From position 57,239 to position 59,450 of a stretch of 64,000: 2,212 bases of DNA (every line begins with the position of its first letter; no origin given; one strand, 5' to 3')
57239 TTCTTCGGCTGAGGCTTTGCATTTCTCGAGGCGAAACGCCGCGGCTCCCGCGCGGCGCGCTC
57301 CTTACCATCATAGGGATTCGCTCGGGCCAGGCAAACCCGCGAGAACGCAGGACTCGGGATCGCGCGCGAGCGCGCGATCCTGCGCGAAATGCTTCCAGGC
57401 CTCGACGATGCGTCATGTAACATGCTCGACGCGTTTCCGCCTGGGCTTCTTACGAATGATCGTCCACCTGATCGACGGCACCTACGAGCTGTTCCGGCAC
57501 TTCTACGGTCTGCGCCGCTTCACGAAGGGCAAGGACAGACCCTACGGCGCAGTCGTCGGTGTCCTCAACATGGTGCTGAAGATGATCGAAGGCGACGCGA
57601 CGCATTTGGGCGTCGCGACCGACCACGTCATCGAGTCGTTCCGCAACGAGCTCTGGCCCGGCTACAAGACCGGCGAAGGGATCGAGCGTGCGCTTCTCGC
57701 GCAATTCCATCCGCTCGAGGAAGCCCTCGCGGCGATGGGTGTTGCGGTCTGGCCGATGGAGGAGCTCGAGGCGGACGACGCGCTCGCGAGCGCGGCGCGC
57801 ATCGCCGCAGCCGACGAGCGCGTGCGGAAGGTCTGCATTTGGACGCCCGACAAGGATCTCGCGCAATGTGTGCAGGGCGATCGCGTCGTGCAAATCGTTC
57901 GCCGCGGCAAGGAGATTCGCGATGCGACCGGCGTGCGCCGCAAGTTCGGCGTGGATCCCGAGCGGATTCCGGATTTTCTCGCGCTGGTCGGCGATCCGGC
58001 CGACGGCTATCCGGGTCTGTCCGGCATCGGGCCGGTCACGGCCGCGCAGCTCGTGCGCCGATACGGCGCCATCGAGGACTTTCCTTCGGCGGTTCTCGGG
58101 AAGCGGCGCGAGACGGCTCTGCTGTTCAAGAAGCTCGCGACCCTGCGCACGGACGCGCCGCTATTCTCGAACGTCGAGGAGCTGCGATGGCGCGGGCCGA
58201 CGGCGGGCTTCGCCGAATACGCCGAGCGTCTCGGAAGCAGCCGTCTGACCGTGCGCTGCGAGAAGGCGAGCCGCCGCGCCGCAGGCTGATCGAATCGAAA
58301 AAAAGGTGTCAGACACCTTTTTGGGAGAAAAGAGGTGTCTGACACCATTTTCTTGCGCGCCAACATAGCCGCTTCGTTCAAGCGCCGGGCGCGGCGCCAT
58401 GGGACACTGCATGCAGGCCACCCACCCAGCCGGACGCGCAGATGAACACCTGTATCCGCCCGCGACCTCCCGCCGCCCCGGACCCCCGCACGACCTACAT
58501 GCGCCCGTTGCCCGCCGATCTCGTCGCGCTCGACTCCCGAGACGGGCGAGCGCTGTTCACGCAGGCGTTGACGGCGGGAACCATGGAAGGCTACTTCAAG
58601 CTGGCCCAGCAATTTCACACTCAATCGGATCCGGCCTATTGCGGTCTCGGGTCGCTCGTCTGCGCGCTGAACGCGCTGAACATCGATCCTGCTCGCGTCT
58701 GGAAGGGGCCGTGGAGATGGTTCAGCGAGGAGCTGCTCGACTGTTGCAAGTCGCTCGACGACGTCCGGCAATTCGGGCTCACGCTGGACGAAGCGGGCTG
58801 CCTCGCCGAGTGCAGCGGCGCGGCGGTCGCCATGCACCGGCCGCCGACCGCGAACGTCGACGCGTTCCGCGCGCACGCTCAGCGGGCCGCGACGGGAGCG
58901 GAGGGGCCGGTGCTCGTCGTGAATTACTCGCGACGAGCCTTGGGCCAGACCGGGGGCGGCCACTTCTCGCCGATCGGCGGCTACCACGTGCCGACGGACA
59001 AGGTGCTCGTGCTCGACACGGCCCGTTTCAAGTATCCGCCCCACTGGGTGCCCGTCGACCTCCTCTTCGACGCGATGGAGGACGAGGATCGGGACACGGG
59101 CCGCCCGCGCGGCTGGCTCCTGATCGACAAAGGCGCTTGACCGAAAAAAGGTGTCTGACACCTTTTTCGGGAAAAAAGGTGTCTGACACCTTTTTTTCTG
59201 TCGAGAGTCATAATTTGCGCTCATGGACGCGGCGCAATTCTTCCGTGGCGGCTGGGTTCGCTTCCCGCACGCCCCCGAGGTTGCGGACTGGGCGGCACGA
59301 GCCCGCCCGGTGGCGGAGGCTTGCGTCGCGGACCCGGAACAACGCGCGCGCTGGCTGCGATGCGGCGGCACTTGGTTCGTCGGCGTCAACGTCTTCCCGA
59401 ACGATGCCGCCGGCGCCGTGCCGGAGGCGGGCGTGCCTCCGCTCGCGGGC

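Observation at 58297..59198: Phytochelatin-synthase-like gene precisely bracketed by palindrome pairs (cassette-like)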

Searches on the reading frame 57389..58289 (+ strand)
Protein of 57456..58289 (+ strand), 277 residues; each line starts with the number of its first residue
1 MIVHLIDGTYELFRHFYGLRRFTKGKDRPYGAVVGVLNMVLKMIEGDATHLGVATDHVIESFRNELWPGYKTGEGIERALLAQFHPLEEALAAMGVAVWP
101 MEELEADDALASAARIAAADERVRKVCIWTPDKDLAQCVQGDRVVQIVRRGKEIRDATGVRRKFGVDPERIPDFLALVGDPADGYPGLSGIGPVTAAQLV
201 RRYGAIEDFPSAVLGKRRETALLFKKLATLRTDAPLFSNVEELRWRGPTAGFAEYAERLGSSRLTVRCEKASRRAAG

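Call 9: search_protein_families(library=pfam, proteins=[window:57389-58289:+], max_evalue=0.01)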
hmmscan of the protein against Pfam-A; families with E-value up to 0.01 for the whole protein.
window:57389-58289:+ (300 aa): 0 families

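Call 22: find_homologous_proteins(query=window:57456-58289:+, max_evalue=1e-30)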
Query window:57456-58289:+ (277 aa): 8000 proteins with E <= 1e-30 among 8000 candidates; the best 120 are listed.
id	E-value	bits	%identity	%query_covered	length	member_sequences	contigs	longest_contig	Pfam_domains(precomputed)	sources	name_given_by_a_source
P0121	1.5e-181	620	100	100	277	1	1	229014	PF01367.26,PF02739.23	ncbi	ncbi:MAG TPA: 5'-3' exonuclease H3TH domain-containing protein [Gammaproteobacteria bacterium]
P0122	2.4e-144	498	82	99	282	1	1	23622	PF01367.26,PF02739.23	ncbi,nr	ncbi:MAG TPA: 5'-3' exonuclease H3TH domain-containing protein [Gammaproteobacteria bacterium]|nr:5'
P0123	1.6e-142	492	81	98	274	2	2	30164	PF01367.26,PF02739.23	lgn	-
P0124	9.2e-142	489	79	98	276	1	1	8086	PF01367.26,PF02739.23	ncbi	ncbi:MAG: 5'-3' exonuclease [Candidatus Binatia bacterium]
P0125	1.6e-141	488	80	98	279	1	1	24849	PF01367.26,PF02739.23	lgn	-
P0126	3.4e-141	487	78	98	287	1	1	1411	PF01367.26,PF02739.23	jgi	jgi:5'-3' exonuclease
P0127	2.4e-140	485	81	100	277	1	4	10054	PF01367.26,PF02739.23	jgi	jgi:5'-3' exonuclease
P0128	2.4e-140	485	79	98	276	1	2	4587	PF01367.26,PF02739.23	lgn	-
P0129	2.5e-140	485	78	98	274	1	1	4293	PF01367.26,PF02739.23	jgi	jgi:5'-3' exonuclease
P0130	3.2e-140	484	79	98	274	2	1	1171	PF01367.26,PF02739.23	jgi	jgi:5'-3' exonuclease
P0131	4.4e-140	484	80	98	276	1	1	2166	PF01367.26,PF02739.23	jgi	jgi:5'-3' exonuclease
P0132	5.5e-140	483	78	99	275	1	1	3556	PF01367.26,PF02739.23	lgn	-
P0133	6.7e-140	483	81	98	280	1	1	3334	PF01367.26,PF02739.23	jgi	jgi:5'-3' exonuclease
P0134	6.8e-140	483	78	99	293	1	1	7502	PF01367.26,PF02739.23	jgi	jgi:5'-3' exonuclease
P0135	7.2e-140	483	79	98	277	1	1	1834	PF01367.26,PF02739.23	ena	-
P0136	9.5e-140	483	78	98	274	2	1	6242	PF01367.26,PF02739.23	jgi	jgi:5'-3' exonuclease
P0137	1.1e-139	482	78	98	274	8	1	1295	PF01367.26,PF02739.23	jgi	jgi:5'-3' exonuclease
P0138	1.2e-139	482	80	98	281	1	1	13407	PF01367.26,PF02739.23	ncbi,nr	ncbi:MAG TPA: 5'-3' exonuclease H3TH domain-containing protein [Gammaproteobacteria bacterium]|nr:5'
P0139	2.6e-139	481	79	98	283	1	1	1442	PF01367.26,PF02739.23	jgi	jgi:5'-3' exonuclease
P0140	2.7e-139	481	78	99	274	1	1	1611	PF01367.26,PF02739.23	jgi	jgi:5'-3' exonuclease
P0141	3.0e-139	481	76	99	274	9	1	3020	PF01367.26,PF02739.23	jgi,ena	-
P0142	3.7e-139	481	77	99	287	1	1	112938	PF01367.26,PF02739.23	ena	-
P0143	3.9e-139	481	77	98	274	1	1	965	PF01367.26,PF02739.23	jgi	-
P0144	5.0e-139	480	77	98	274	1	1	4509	PF01367.26,PF02739.23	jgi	jgi:5'-3' exonuclease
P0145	6.0e-139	480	78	100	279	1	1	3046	PF01367.26,PF02739.23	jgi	jgi:5'-3' exonuclease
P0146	6.5e-139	480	78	99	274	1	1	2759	PF01367.26,PF02739.23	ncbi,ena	-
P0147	6.7e-139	480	78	100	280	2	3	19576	PF01367.26,PF02739.23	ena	-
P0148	7.0e-139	480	79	98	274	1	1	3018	PF01367.26,PF02739.23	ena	-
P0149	8.0e-139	480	77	98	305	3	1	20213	PF01367.26,PF02739.23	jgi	jgi:5'-3' exonuclease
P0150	8.1e-139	480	78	99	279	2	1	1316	PF01367.26,PF02739.23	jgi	jgi:5'-3' exonuclease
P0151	9.2e-139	479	77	99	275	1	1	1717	PF01367.26,PF02739.23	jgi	jgi:5'-3' exonuclease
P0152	9.3e-139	479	79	98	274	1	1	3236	PF01367.26,PF02739.23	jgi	-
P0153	9.8e-139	479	78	98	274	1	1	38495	PF01367.26,PF02739.23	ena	-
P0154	9.9e-139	479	78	99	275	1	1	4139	PF01367.26,PF02739.23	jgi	jgi:5'-3' exonuclease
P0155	1.1e-138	479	78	98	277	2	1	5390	PF01367.26,PF02739.23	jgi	jgi:5'-3' exonuclease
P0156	1.2e-138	479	77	98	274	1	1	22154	PF01367.26,PF02739.23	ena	-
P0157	1.2e-138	479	78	98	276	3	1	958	PF01367.26,PF02739.23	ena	-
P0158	1.3e-138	479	78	99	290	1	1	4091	PF01367.26,PF02739.23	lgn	-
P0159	1.5e-138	479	77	98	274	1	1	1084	PF01367.26,PF02739.23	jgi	-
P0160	1.6e-138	479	77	97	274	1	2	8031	PF01367.26,PF02739.23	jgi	jgi:5'-3' exonuclease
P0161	1.9e-138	478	78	99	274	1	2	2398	PF01367.26,PF02739.23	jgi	jgi:5'-3' exonuclease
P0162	2.2e-138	478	78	98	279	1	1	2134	PF01367.26,PF02739.23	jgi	jgi:5'-3' exonuclease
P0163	2.2e-138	478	79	97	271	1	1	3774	PF01367.26,PF02739.23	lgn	-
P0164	2.2e-138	478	77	99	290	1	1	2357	PF01367.26,PF02739.23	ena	-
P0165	2.5e-138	478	79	98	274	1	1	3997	PF01367.26,PF02739.23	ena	-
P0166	2.6e-138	478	80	98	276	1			PF01367.26,PF02739.23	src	-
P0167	2.7e-138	478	76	98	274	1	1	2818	PF01367.26,PF02739.23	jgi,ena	-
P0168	3.7e-138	477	76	98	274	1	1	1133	PF01367.26,PF02739.23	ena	-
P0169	3.9e-138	477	77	98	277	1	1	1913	PF01367.26,PF02739.23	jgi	jgi:5'-3' exonuclease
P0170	3.9e-138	477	78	98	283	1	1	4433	PF01367.26,PF02739.23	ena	-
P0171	4.0e-138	477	79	98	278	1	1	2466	PF01367.26,PF02739.23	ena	-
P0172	4.2e-138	477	76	98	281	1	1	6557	PF01367.26,PF02739.23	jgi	jgi:5'-3' exonuclease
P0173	4.6e-138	477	80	97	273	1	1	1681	PF01367.26,PF02739.23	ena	-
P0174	5.1e-138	477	78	98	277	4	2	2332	PF01367.26,PF02739.23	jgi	jgi:5'-3' exonuclease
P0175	5.1e-138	477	78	99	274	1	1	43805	PF01367.26,PF02739.23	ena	-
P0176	5.4e-138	477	78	99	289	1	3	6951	PF01367.26,PF02739.23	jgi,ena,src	jgi:5'-3' exonuclease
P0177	5.6e-138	477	78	98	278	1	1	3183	PF01367.26,PF02739.23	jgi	jgi:5'-3' exonuclease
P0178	5.8e-138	477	77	98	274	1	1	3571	PF01367.26,PF02739.23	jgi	jgi:5'-3' exonuclease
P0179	6.1e-138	477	78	99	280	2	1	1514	PF01367.26,PF02739.23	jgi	-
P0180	6.6e-138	477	76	98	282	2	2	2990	PF01367.26,PF02739.23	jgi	jgi:5'-3' exonuclease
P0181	6.7e-138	477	79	98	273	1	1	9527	PF01367.26,PF02739.23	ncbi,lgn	-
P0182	7.0e-138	477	78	98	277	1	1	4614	PF01367.26,PF02739.23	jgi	jgi:5'-3' exonuclease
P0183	7.2e-138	476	77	99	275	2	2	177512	PF01367.26,PF02739.23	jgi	jgi:5'-3' exonuclease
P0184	7.3e-138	476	76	98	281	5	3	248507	PF01367.26,PF02739.23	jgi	jgi:5'-3' exonuclease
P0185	7.3e-138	476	78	99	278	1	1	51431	PF01367.26,PF02739.23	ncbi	-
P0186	7.8e-138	476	78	98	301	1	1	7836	PF01367.26,PF02739.23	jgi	jgi:5'-3' exonuclease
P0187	7.9e-138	476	79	98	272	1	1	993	PF01367.26,PF02739.23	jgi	jgi:5'-3' exonuclease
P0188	8.1e-138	476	77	97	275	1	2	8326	PF01367.26,PF02739.23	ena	-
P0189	8.2e-138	476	78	99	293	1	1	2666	PF01367.26,PF02739.23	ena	-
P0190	8.3e-138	476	78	100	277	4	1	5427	PF01367.26,PF02739.23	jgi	jgi:5'-3' exonuclease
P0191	8.5e-138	476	77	98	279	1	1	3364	PF01367.26,PF02739.23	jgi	jgi:5'-3' exonuclease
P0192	8.9e-138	476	78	97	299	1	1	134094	PF01367.26,PF02739.23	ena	-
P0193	9.4e-138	476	77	99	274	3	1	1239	PF01367.26,PF02739.23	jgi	jgi:5'-3' exonuclease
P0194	9.6e-138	476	77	98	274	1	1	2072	PF01367.26,PF02739.23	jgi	jgi:5'-3' exonuclease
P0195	1.1e-137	476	76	99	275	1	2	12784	PF01367.26,PF02739.23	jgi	jgi:5'-3' exonuclease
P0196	1.2e-137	476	77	100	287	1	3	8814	PF01367.26,PF02739.23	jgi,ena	jgi:5'-3' exonuclease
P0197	1.3e-137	476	76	100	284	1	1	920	PF01367.26,PF02739.23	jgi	jgi:5'-3' exonuclease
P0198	1.4e-137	475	78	100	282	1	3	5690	PF01367.26,PF02739.23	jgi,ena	-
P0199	1.5e-137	475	76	100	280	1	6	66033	PF01367.26,PF02739.23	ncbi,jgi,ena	ncbi:MAG TPA: 5'-3' exonuclease H3TH domain-containing protein [Casimicrobiaceae bacterium]|jgi:5'-3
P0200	1.6e-137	475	77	100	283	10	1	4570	PF01367.26,PF02739.23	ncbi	-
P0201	1.6e-137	475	78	99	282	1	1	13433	PF01367.26,PF02739.23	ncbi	-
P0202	1.6e-137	475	77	98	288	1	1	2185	PF01367.26,PF02739.23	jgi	jgi:5'-3' exonuclease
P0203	1.7e-137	475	79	98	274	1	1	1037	PF01367.26,PF02739.23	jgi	jgi:5'-3' exonuclease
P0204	1.7e-137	475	76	100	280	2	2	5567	PF01367.26,PF02739.23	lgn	-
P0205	1.7e-137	475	78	98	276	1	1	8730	PF01367.26,PF02739.23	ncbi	ncbi:MAG: 5'-3' exonuclease [Burkholderiaceae bacterium]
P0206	1.8e-137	475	77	100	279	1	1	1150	PF01367.26,PF02739.23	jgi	jgi:5'-3' exonuclease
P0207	1.9e-137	475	78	98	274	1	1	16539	PF01367.26,PF02739.23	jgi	jgi:5'-3' exonuclease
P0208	1.9e-137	475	77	97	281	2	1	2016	PF01367.26,PF02739.23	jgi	jgi:5'-3' exonuclease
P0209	1.9e-137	475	78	97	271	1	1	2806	PF01367.26,PF02739.23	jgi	jgi:5'-3' exonuclease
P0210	1.9e-137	475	78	100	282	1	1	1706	PF01367.26,PF02739.23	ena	-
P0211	2.0e-137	475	78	98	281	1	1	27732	PF01367.26,PF02739.23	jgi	jgi:5'-3' exonuclease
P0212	2.0e-137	475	79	98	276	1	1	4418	PF01367.26,PF02739.23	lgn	-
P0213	2.2e-137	475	77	99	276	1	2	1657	PF01367.26,PF02739.23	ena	-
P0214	2.2e-137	475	77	98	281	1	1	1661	PF01367.26,PF02739.23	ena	-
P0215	2.2e-137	475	78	100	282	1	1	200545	PF01367.26,PF02739.23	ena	-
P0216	2.4e-137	475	78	96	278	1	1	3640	PF01367.26,PF02739.23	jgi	jgi:5'-3' exonuclease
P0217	2.5e-137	475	77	99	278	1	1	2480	PF01367.26,PF02739.23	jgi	jgi:5'-3' exonuclease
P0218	2.5e-137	475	78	100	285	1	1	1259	PF01367.26,PF02739.23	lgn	-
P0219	2.6e-137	475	80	98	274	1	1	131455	PF01367.26,PF02739.23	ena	-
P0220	2.6e-137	475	77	98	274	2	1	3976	PF01367.26,PF02739.23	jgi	jgi:5'-3' exonuclease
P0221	2.7e-137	475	76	98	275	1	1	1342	PF01367.26,PF02739.23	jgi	jgi:5'-3' exonuclease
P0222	2.7e-137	475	77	98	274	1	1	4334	PF01367.26,PF02739.23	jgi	jgi:5'-3' exonuclease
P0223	2.8e-137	475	77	98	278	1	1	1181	PF01367.26,PF02739.23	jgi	jgi:5'-3' exonuclease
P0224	3.0e-137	474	77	99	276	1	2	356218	PF01367.26,PF02739.23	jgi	jgi:5'-3' exonuclease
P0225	3.0e-137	474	78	98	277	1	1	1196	PF01367.26,PF02739.23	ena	-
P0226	3.1e-137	474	77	100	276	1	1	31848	PF01367.26,PF02739.23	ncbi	-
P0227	3.1e-137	474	76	99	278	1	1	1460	PF01367.26,PF02739.23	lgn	-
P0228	3.1e-137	474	77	98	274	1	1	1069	PF01367.26,PF02739.23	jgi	jgi:5'-3' exonuclease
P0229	3.1e-137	474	76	97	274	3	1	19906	PF01367.26,PF02739.23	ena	-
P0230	3.2e-137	474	78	98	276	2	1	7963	PF01367.26,PF02739.23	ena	-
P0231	3.3e-137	474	76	97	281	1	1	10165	PF01367.26,PF02739.23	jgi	jgi:5'-3' exonuclease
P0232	3.3e-137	474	76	98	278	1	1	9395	PF01367.26,PF02739.23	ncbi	-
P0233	3.4e-137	474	77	97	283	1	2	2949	PF01367.26,PF02739.23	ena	-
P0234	3.8e-137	474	78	98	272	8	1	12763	PF01367.26,PF02739.23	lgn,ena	-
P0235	3.8e-137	474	79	98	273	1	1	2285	PF01367.26,PF02739.23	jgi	-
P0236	4.0e-137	474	77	100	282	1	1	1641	PF01367.26,PF02739.23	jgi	jgi:5'-3' exonuclease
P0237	4.0e-137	474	76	98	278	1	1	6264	PF01367.26,PF02739.23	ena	-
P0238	4.2e-137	474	77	99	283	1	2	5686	PF01367.26,PF02739.23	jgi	jgi:5'-3' exonuclease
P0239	4.2e-137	474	78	97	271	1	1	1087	PF01367.26,PF02739.23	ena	-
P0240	4.4e-137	474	77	100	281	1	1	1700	PF01367.26,PF02739.23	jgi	jgi:5'-3' exonuclease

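Call 23: find_encoding_contigs(protein=P0122, flank=6000, max_places=3)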
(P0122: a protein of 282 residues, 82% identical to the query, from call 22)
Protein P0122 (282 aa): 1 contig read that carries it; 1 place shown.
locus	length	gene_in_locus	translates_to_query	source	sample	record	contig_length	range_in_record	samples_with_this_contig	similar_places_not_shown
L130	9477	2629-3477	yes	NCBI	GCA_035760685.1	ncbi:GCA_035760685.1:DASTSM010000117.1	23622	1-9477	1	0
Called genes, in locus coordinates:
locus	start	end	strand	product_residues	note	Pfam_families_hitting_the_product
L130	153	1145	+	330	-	PF00941:FAD_binding_5, PF03450:CO_deh_flav_C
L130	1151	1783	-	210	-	PF05685:Uma2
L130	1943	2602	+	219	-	PF01323:DSBA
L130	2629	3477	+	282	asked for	PF02739:5_3_exonuc_N, PF01367:5_3_exonuc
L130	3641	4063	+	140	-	PF09685:MamF_MmsF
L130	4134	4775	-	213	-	-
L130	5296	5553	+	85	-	-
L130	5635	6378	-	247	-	PF05209:MinC_N, PF03775:MinC_C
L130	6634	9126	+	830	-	PF01734:Patatin, PF11856:DUF3376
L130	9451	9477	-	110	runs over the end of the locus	PF03551:PadR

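Call 24: find_encoding_contigs(protein=P0123, flank=6000, max_places=3)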
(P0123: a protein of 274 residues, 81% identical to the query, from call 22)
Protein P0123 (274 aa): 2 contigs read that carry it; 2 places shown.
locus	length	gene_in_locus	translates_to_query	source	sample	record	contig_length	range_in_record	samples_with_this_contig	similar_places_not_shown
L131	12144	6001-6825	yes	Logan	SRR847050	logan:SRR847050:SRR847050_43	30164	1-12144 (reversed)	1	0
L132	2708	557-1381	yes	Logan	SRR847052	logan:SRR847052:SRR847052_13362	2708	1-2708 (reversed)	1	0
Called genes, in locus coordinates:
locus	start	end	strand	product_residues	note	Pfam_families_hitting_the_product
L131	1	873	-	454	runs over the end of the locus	PF13091:PLDc_2, PF00614:PLDc (faint), PF13091:PLDc_2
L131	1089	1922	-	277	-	PF04972:BON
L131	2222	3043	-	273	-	PF07536:HWE_HK (weak), PF07568:HisKA_2, PF13581:HATPase_c_2, PF02518:HATPase_c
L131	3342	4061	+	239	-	PF00027:cNMP_binding (weak), PF13545:HTH_Crp_2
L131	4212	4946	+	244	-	PF13545:HTH_Crp_2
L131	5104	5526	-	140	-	PF14534:DUF4440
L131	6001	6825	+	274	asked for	PF02739:5_3_exonuc_N, PF01367:5_3_exonuc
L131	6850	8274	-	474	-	PF00392:GntR, PF00155:Aminotran_1_2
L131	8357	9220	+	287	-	PF00892:EamA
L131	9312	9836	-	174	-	-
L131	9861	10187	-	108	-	PF05016:ParE_toxin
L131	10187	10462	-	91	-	PF02604:PhdYeFM_antitox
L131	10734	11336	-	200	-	PF04542:Sigma70_r2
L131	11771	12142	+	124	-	?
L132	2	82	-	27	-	?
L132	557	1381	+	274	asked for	PF02739:5_3_exonuc_N, PF01367:5_3_exonuc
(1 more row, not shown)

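Call 25: find_encoding_contigs(protein=P0125, flank=6000, max_places=3)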
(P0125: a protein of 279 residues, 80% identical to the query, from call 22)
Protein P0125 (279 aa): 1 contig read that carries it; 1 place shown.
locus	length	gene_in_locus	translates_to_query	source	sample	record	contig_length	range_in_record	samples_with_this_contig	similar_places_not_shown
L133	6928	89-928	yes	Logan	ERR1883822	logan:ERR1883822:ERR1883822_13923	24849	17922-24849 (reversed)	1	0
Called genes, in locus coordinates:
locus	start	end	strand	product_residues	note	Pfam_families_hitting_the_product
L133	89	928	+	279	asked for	PF02739:5_3_exonuc_N, PF01367:5_3_exonuc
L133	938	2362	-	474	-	PF00392:GntR, PF00155:Aminotran_1_2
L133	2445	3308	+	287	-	PF00892:EamA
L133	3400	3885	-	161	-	-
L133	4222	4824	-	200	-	PF04542:Sigma70_r2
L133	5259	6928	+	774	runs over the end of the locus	PF07715:Plug, PF00593:TonB_dep_Rec_b-barrel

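Call 49: find_encoding_contigs(protein=P0121, flank=10000, max_places=2)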
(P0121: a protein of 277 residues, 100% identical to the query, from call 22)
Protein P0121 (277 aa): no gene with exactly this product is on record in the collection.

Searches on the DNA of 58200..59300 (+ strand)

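Call 16: search_rna_families(source=window, start=58200, end=59300, threshold=evalue, max_evalue=10)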
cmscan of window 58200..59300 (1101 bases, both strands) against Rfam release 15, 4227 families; matches with E-value up to 10: 18.
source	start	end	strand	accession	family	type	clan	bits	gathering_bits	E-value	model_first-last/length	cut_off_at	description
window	58297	58351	-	RF04343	Plastid-psbA-2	Cis-reg;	CL00153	31.1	55.8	0.001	1-60/60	no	Plastid-psbA-2 3UTR RNA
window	59132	59208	+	RF00873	mir-550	Gene; miRNA;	-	24.9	81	0.014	1-85/85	no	mir-550 microRNA precursor family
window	58624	58684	+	RF03058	sul1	Cis-reg; riboswitch;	-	24.1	36.2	0.06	1-56/56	no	sul1 RNA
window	59144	59198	-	RF03697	mir-722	Gene; miRNA;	-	21.8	81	0.25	1-67/67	no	mir-722 microRNA precursor family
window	59130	59211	+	RF04282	mir-507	Gene; miRNA;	CL00136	21.2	79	0.14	1-82/82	no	mir-507 microRNA precursor family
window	59136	59205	+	RF01941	MIR1223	Gene; miRNA;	-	19.9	77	0.13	1-102/102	no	MIR1223 microRNA precursor family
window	58298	58353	-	RF04104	MIR918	Gene; miRNA;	-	19.8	268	0.67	1-265/265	no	MIR918 microRNA precursor family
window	59145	59197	+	RF03269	mir-5697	Gene; miRNA;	-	19.4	50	0.78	1-59/59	no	mir-5697 microRNA precursor family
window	58305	58346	+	RF04104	MIR918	Gene; miRNA;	-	19.4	268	0.83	1-265/265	no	MIR918 microRNA precursor family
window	58242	58321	+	RF02507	Atu_Ti3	Gene; sRNA;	-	19.1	50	0.39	1-89/89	no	Rhizobiales sRNA Atu_Ti3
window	59172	59228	-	RF02057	STnc40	Gene; sRNA;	-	18.6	45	3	1-70/70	no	Salmonella enterica sRNA STnc40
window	58305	58346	+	RF00873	mir-550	Gene; miRNA;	-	16.7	81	3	24-63/85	no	mir-550 microRNA precursor family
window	58280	58365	-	RF03443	mir-2131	Gene; miRNA;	-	16.7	92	5.1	1-89/89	no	mir-2131 microRNA precursor family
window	59132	59209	+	RF03443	mir-2131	Gene; miRNA;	-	15.9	92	8.4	1-89/89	no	mir-2131 microRNA precursor family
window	58911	58979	+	RF00285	snoZ6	Gene; snRNA; snoRNA; CD-box;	-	15.6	35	2.3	1-91/91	no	Z6 small nucleolar RNA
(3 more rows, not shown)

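Call 17: search_dna_similar(query=window:59138-59204:+, collection=plasmids, mode=distant, max_evalue=10, max_rows=30)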
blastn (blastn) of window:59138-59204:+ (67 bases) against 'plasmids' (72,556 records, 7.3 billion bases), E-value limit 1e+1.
Records with a match: 2; places in all: 2; records where one place covers at least 80% of the query: 1.
Best place of each record, by identity: 80-90% 1; 60-80% 1.
By first word of the organism name: Priestia 2.
By predicted mobility (MOB-suite, as given by PLSDB): non-mobilizable 2.
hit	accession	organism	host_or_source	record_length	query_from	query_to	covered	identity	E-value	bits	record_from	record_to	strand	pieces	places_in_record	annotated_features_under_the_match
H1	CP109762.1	Priestia megaterium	potato,mixed culture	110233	7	60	81%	78.6%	4e-1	39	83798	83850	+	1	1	arsA: arsenical pump-driving ATPase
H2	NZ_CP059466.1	Priestia megaterium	Prokaryotes,soil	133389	7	43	55%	84.6%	2e+0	37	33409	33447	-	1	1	arsA: arsenical pump-driving ATPase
